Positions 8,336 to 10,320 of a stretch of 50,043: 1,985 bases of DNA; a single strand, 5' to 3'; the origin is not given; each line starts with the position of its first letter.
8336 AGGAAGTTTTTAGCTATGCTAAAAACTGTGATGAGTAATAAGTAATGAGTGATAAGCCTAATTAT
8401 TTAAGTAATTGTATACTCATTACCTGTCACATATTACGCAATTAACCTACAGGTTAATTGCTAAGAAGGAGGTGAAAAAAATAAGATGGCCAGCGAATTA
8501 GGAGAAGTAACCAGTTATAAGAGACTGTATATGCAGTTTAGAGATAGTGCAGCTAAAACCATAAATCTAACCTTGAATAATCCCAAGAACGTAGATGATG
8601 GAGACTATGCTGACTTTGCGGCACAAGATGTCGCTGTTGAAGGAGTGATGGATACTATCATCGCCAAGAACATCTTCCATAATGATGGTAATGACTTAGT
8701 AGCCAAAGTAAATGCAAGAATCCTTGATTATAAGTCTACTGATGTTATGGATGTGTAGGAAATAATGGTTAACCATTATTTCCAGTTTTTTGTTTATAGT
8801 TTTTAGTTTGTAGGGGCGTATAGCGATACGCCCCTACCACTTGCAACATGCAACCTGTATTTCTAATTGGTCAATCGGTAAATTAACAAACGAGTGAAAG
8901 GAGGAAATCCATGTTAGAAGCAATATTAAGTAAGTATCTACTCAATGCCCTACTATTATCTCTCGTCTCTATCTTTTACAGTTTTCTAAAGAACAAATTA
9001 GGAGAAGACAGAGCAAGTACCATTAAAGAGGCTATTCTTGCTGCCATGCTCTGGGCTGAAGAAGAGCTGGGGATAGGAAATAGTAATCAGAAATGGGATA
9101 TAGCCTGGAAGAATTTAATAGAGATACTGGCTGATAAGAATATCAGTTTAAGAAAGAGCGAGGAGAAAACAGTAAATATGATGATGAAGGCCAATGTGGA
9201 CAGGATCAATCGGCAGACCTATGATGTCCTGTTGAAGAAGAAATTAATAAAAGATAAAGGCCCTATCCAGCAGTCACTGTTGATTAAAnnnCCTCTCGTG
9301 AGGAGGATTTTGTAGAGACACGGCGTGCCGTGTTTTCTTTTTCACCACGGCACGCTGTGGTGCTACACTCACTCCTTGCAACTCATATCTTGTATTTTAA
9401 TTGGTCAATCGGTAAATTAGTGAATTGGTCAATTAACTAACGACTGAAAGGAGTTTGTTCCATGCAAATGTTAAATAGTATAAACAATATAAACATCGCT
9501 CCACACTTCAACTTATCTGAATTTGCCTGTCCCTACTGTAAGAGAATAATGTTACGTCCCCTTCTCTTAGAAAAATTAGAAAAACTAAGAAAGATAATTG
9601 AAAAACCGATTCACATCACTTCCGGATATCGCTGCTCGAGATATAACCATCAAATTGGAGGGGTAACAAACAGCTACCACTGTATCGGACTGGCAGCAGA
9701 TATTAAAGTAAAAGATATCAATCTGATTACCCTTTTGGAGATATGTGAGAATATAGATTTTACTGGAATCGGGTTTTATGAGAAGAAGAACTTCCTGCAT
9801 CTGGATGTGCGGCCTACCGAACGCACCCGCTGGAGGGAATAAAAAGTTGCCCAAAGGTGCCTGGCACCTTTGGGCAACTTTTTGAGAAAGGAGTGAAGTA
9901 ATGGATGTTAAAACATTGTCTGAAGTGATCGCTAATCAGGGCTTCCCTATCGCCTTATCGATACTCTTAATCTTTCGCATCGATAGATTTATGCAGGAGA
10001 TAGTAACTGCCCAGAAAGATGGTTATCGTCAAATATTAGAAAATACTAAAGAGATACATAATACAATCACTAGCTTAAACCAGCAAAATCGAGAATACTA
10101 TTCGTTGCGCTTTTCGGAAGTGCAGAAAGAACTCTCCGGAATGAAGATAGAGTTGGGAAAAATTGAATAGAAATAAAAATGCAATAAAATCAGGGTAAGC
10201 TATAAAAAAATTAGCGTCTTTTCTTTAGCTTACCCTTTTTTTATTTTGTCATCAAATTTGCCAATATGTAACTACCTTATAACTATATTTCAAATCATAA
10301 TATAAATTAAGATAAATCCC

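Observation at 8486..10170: Holin-like protein plus signal-less M15 peptidase plus small signal-less proteins next to a dedicated sigma: possible holin/endopeptidase export (type 10 secretion-like) or programmed-lysis cassette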

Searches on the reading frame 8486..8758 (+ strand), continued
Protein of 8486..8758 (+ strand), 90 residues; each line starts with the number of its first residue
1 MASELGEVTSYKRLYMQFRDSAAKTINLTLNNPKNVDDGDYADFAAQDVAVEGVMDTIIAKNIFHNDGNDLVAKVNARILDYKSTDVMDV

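Call 103: find_encoding_contigs(protein=P0219, flank=10000, max_places=3)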
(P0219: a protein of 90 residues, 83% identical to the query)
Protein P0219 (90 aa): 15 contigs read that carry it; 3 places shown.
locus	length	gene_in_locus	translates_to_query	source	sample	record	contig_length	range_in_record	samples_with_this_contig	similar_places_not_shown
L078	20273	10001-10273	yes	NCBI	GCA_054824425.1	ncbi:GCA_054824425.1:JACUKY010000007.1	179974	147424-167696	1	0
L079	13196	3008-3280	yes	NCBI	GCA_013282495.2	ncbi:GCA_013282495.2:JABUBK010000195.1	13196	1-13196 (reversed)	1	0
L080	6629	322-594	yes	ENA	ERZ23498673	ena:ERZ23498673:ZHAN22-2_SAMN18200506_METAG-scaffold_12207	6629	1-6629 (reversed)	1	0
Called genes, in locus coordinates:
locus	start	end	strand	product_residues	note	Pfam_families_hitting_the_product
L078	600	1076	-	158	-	-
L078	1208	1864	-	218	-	-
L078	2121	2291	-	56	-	-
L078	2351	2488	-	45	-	-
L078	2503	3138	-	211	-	PF01726:LexA_DNA_bind, PF00717:Peptidase_S24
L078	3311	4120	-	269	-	PF07894:SACK1, PF13091:PLDc_2, PF12836:HHH_3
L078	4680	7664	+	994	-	PF04851:ResIII, PF00270:DEAD, PF22527:DEXQc_Suv3 (weak), PF00271:Helicase_C (weak), PF21280:Helicase_dom4_arc, PF00486:Trans_reg_C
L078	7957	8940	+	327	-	PF13730:HTH_36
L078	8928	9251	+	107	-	PF04542:Sigma70_r2 (weak)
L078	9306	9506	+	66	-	PF08281:Sigma70_r4_2 (weak), PF04545:Sigma70_r4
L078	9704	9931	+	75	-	PF07872:DUF1659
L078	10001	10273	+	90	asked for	PF11148:DUF2922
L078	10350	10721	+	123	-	-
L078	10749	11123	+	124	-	PF08291:Peptidase_M15_3, PF05951:Peptidase_M15_2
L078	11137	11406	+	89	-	-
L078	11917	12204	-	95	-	-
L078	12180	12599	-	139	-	-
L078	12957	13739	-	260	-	PF08220:HTH_DeoR, PF08279:HTH_11 (weak), PF00455:DeoRC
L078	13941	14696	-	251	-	PF10740:DUF2529 (faint), PF13580:SIS_2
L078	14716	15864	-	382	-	PF01979:Amidohydro_1, PF07969:Amidohydro_3 (weak)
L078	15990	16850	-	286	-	PF00106:adh_short, PF01370:Epimerase (faint), PF08659:KR, PF13561:adh_short_C2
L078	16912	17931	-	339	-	PF08240:ADH_N, PF16912:Glu_dehyd_C, PF00107:ADH_zinc_N, PF13602:ADH_zinc_N_2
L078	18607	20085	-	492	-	PF00370:FGGY_N, PF02782:FGGY_C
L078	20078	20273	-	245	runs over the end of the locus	PF09818:ABC_ATPase (faint), PF00005:ABC_tran, PF02463:SMC_N (weak), PF13304:AAA_21 (faint)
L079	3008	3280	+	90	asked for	PF11148:DUF2922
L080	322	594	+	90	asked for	PF11148:DUF2922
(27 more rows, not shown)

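Call 104: find_encoding_contigs(protein=P0195, flank=10000, max_places=3)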
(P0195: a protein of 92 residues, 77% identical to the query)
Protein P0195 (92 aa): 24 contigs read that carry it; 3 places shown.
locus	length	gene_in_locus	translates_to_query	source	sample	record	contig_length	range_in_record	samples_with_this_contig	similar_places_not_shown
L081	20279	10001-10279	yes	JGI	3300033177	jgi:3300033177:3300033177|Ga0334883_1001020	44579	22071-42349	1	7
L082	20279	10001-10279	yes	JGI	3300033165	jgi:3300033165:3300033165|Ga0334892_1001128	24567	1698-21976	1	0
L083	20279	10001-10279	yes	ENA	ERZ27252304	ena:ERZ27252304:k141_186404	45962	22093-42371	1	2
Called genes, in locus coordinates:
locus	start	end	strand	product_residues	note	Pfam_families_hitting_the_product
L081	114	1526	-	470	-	PF07992:Pyr_redox_2, PF13434:Lys_Orn_oxgnase (faint), PF13738:Pyr_redox_3, PF00070:Pyr_redox, PF02852:Pyr_redox_dim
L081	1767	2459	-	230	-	PF04366:Ysc84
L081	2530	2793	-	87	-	-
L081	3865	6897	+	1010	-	PF04851:ResIII (weak), PF00270:DEAD, PF22527:DEXQc_Suv3 (faint), PF00271:Helicase_C (faint), PF21280:Helicase_dom4_arc (weak), PF00486:Trans_reg_C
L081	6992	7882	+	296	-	PF01545:Cation_efflux, PF16916:ZT_dimer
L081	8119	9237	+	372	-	PF00990:GGDEF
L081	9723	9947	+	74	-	PF07872:DUF1659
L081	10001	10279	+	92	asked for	PF11148:DUF2922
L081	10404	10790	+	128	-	-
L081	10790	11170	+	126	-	PF08291:Peptidase_M15_3, PF05951:Peptidase_M15_2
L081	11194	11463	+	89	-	PF12841:YvrJ (weak)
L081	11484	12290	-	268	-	-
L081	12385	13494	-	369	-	PF00989:PAS, PF13426:PAS_9, PF01590:GAF, PF13185:GAF_2, PF13492:GAF_3 (weak)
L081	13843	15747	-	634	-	PF00989:PAS, PF08448:PAS_4, PF13426:PAS_9, PF08447:PAS_3, PF00989:PAS (weak), PF13185:GAF_2, PF13487:HD_5, PF01966:HD, +2 more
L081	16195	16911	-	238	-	-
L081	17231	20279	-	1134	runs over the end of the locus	PF00989:PAS, PF13426:PAS_9, PF00989:PAS, PF13426:PAS_9, PF00989:PAS, PF13426:PAS_9, PF08448:PAS_4, PF13426:PAS_9, +18 more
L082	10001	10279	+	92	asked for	PF11148:DUF2922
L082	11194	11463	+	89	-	PF12841:YvrJ (weak)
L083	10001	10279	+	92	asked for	PF11148:DUF2922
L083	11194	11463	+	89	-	PF12841:YvrJ (weak)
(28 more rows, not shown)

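Call 105: find_homologous_proteins(query=L064:989-1354:+, max_evalue=0.001)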
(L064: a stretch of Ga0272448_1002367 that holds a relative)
Query L064:989-1354:+ (121 aa): 20 proteins with E <= 0.001 among 102 candidates.
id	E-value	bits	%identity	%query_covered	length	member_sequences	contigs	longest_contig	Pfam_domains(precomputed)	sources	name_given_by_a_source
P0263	1.5e-57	210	94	94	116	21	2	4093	PF09682.16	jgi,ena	-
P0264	8.3e-52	192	85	96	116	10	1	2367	PF09682.16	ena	-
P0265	4.0e-42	161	81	79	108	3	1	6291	PF09682.16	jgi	jgi:hypothetical protein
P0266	1.7e-40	155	72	88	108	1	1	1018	PF09682.16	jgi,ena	-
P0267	1.7e-38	149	75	73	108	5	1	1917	PF09682.16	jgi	-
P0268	4.1e-36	141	65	88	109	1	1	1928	PF09682.16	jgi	jgi:LL-H family phage holin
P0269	1.9e-34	136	65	88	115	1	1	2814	PF09682.16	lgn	-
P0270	4.2e-34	135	68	88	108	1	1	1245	PF09682.16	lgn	-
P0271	8.5e-33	131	63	88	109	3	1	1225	PF09682.16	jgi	jgi:LL-H family phage holin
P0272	2.7e-32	129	68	78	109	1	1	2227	PF09682.16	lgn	-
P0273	5.2e-32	128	68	70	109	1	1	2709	PF09682.16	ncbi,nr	ncbi:MAG: phage holin [Candidatus Caldatribacterium sp.]|nr:phage holin [Candidatus Caldatribacteriu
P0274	3.2e-31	126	63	88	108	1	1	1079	PF09682.16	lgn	-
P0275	5.1e-31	125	59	89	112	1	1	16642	PF09682.16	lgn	-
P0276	1.9e-30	123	58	88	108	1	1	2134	PF09682.16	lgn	-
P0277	7.5e-29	118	60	83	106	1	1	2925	PF09682.16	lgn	-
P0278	5.7e-28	115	56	86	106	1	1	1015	PF09682.16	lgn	-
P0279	5.0e-25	106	79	58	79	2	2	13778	PF09682.16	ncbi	ncbi:MAG: phage holin, LLH family [Candidatus Caldatribacteriaceae bacterium]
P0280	3.7e-17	80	51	79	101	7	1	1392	PF09682.16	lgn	-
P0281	9.2e-17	79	47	79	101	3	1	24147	PF09682.16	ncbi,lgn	-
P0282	4.3e-16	77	61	55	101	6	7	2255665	PF09682.16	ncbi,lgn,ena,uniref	ncbi:phage holin, LLH family [Candidatus Caldatribacterium saccharofermentans]|uniref:Uncharacterize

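Call 106: find_encoding_contigs(protein=P0282, flank=10000, max_places=3)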
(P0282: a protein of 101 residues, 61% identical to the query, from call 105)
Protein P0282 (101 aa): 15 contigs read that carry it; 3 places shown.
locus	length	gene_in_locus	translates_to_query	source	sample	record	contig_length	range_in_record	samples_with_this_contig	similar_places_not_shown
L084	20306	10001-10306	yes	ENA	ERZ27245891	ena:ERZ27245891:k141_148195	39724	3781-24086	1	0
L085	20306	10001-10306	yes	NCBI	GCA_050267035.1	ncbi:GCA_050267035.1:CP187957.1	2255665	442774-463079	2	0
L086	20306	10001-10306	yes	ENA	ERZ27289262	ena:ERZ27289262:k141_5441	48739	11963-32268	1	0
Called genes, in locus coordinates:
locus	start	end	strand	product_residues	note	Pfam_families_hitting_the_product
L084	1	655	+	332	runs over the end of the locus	PF02826:2-Hacid_dh_C (weak), PF03807:F420_oxidored (weak), PF07991:KARI_N, PF01450:KARI_C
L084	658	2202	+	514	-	PF00682:HMGL-like, PF22617:HCS_D2, PF08502:LeuA_dimer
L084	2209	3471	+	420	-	PF00330:Aconitase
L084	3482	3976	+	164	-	PF00694:Aconitase_C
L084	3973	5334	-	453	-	PF05167:DUF711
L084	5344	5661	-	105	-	PF13740:ACT_6, PF01842:ACT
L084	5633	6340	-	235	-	PF04493:Endonuclease_5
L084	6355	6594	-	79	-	PF06257:VEG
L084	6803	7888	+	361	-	PF00266:Aminotran_5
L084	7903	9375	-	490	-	PF00370:FGGY_N, PF02782:FGGY_C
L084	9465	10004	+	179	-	-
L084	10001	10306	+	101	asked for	PF09682:Phage_holin_6_1 (weak)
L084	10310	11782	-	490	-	PF00749:tRNA-synt_1c, PF19269:Anticodon_2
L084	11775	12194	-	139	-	PF03061:4HBT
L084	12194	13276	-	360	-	PF04748:Polysacc_deac_2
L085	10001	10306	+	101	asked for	PF09682:Phage_holin_6_1 (weak)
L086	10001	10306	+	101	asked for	PF09682:Phage_holin_6_1 (weak)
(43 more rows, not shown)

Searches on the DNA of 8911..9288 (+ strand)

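Call 89: search_rna_families(sources=[L037, L039, L032, L031, L026], threshold=gathering)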
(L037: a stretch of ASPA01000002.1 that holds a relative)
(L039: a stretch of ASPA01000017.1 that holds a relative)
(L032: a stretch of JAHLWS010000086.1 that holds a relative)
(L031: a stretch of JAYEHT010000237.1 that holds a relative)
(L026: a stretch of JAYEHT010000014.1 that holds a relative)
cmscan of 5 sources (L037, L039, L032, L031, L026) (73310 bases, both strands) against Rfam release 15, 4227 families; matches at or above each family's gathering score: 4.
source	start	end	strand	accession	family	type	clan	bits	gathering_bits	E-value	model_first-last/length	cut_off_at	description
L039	11511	11619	+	RF00504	Glycine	Cis-reg; riboswitch;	CL00125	61.9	32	2.4e-10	1-94/94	no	Glycine riboswitch aptamer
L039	11813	11910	+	RF03167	c-di-GMP-I-GGC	Cis-reg; riboswitch;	CL00126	61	59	6.8e-12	1-80/80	no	c-di-GMP-I-GGC riboswitch aptamer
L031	4951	5038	+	RF01051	c-di-GMP-I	Cis-reg; riboswitch;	CL00126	60.8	35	2.3e-09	1-87/87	no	c-di-GMP-I riboswitch aptamer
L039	11622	11746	+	RF00504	Glycine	Cis-reg; riboswitch;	CL00125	43.6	32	1.6e-05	8-87/94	no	Glycine riboswitch aptamer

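Call 91: search_rna_families(source=L037, start=1000, end=2800, threshold=evalue, max_evalue=1)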
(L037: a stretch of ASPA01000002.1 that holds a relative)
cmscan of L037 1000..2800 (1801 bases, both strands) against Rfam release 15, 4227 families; matches with E-value up to 1: 15.
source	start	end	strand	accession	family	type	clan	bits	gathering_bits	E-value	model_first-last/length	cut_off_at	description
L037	2470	2553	-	RF04278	MIR4372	Gene; miRNA;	CL00145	30.3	100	0.0093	1-123/123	no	MIR4372 microRNA precursor family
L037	1732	1892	+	RF01584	snoR03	Gene; snRNA; snoRNA; HACA-box;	-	29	80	0.41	1-163/163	no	small nucleolar RNA snoR03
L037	1947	2016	-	RF00861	mir-488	Gene; miRNA;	-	27.3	88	0.0022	1-83/83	no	mir-488 microRNA precursor family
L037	2473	2551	+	RF04278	MIR4372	Gene; miRNA;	CL00145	26.1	100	0.09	11-113/123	no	MIR4372 microRNA precursor family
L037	2475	2549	+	RF03510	mir-3660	Gene; miRNA;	-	24.7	70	0.039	1-82/82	no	mir-3660 microRNA precursor family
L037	1684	1776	+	RF03598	MIR6024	Gene; miRNA;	-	23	72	0.1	1-99/99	no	MIR6024 microRNA precursor family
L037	1798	1881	-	RF04343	Plastid-psbA-2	Cis-reg;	CL00153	22.7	55.8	0.25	1-60/60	no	Plastid-psbA-2 3UTR RNA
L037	1686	1774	-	RF03598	MIR6024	Gene; miRNA;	-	22.6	72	0.13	1-99/99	no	MIR6024 microRNA precursor family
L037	1685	1774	+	RF04172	MIR8675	Gene; miRNA;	-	22.2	90.8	0.34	1-95/95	no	MIR8675 microRNA precursor family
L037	1799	1883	+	RF04352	Plastid-psbA-4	Cis-reg;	CL00153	22.2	56.8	0.87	1-61/61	no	Plastid-psbA-4 3UTR RNA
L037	1686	1774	-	RF03940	MIR9563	Gene; miRNA;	-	22.1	90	0.36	1-127/127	no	MIR9563 microRNA precursor family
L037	1592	1652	-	RF00971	mir-578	Gene; miRNA;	-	21.6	98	0.77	1-84/84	no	mir-578 microRNA precursor family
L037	1433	1537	-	RF00771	mir-185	Gene; miRNA;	-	20.8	60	0.85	1-79/79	no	mir-185 microRNA precursor family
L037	1806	1857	-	RF03989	mir-7950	Gene; miRNA;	-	20.3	82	0.64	1-59/59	no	mir-7950 microRNA precursor family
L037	2115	2182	-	RF01072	TMV_UPD-PK3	Cis-reg;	-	15.6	34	0.99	1-31/31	no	Pseudoknot of upstream pseudoknot domain (UPD) of the 3'UTR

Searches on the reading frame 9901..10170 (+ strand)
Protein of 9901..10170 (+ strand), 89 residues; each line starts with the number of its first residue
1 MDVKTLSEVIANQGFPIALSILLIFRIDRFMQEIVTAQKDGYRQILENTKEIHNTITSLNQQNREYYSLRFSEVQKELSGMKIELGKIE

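Call 4: search_protein_families(library=pfam, proteins=[window:9901-10170:+], max_evalue=1)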
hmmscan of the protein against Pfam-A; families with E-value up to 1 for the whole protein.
window:9901-10170:+ (89 aa): 2 families
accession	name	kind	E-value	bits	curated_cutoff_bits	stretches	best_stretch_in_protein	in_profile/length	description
PF12841.12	YvrJ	-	0.00035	20.5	29.5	1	10-29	2-21/36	YvrJ protein family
PF07749.17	ERp29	-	0.018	16.3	24.3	1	26-76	5-55/95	Endoplasmic reticulum protein ERp29, C-terminal domain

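Call 24: search_protein_families(library=phrogs, proteins=[window:9901-10170:+], max_evalue=0.01)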
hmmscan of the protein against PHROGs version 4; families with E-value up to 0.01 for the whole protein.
window:9901-10170:+ (89 aa): 1 family
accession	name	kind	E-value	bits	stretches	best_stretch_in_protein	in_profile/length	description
phrog_9829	-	unknown function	0.0054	18.1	1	5-66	2-63/95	-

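Call 25: search_protein_families(library=ncbifam, proteins=[window:9901-10170:+], max_evalue=0.01)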
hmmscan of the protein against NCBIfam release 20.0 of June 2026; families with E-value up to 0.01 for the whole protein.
window:9901-10170:+ (89 aa): 0 families

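Call 62: search_protein_families(library=padloc, proteins=[window:9901-10170:+], max_evalue=0.01)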
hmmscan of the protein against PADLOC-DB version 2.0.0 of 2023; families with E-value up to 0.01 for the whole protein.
window:9901-10170:+ (89 aa): 0 families
